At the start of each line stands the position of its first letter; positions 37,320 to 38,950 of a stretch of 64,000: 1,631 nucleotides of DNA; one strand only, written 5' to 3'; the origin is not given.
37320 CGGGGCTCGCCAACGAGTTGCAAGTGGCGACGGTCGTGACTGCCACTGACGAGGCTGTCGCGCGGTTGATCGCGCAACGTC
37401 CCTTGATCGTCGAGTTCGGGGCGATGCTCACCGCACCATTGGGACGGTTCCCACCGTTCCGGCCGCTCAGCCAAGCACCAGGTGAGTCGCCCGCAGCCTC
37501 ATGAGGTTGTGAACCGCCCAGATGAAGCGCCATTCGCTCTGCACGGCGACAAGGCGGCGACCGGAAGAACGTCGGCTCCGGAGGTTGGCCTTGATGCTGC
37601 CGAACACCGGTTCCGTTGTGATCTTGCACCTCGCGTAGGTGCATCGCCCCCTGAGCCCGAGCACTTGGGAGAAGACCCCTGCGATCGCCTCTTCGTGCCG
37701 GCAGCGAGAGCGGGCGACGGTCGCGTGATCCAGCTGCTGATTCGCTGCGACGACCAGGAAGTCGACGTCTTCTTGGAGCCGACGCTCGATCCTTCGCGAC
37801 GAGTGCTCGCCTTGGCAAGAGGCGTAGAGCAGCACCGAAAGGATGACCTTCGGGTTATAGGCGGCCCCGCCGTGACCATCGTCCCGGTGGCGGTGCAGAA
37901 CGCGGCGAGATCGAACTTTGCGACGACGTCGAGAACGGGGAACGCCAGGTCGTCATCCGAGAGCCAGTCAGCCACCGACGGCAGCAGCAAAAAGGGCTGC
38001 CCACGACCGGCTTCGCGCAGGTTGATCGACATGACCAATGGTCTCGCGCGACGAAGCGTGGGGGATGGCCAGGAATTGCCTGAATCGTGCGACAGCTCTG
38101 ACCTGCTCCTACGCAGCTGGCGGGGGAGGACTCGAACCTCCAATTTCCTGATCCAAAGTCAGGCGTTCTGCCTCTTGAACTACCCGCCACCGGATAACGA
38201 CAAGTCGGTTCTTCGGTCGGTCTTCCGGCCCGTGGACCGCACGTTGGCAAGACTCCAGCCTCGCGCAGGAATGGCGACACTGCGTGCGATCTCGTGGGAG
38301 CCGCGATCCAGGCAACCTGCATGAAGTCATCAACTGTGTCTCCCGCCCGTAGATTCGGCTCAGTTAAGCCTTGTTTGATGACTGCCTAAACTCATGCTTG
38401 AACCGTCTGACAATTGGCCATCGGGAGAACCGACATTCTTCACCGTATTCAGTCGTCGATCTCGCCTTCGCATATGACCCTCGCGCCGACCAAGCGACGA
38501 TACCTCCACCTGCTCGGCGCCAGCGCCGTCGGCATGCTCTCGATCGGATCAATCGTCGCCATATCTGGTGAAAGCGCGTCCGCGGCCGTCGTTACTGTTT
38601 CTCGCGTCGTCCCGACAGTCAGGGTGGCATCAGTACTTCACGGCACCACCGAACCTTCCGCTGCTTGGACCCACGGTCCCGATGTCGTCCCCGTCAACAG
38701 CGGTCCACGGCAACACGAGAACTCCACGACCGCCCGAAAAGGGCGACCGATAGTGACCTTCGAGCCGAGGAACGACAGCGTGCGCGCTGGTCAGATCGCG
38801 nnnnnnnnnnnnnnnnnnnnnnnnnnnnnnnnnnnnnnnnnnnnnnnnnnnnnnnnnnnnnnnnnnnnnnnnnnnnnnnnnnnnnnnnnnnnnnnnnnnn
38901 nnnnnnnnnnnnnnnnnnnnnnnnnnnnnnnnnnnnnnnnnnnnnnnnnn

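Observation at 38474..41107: Exported Ig-repeat stalk fused to a glutamic (G1/eqolisin) peptidase domain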

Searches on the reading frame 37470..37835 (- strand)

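Call 42: search_protein_families(library=pfam, proteins=[window:37470-37835:-], max_evalue=0.01)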
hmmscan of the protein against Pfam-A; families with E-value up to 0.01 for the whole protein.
window:37470-37835:- (122 aa): 2 families
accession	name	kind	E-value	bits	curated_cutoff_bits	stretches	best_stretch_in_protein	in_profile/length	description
PF13751.12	DDE_Tnp_1_6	-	5.3e-06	27.2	25.1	1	61-114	71-124/125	Transposase DDE domain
PF05598.16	DUF772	-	9.8e-06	25.9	23.1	1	1-58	13-74/74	Transposase domain (DUF772)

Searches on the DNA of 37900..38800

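Call 57: search_rna_families(source=window, start=37900, end=38800, threshold=evalue, max_evalue=1)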
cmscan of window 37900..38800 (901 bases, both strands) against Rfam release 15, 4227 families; matches with E-value up to 1: 1.
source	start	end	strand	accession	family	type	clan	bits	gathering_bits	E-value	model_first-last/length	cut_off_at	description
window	38117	38189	-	RF00005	tRNA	Gene; tRNA;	CL00001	67.1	29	2.8e-14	1-71/71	no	tRNA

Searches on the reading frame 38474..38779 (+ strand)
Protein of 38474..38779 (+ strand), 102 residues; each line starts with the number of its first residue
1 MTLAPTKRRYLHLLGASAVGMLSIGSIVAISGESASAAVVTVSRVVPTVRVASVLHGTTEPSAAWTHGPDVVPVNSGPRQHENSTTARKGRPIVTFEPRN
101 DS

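Call 16: search_protein_families(library=pfam, proteins=[window:38474-38779:+], max_evalue=10)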
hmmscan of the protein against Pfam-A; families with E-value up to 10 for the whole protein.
seq(102 aa): 0 families
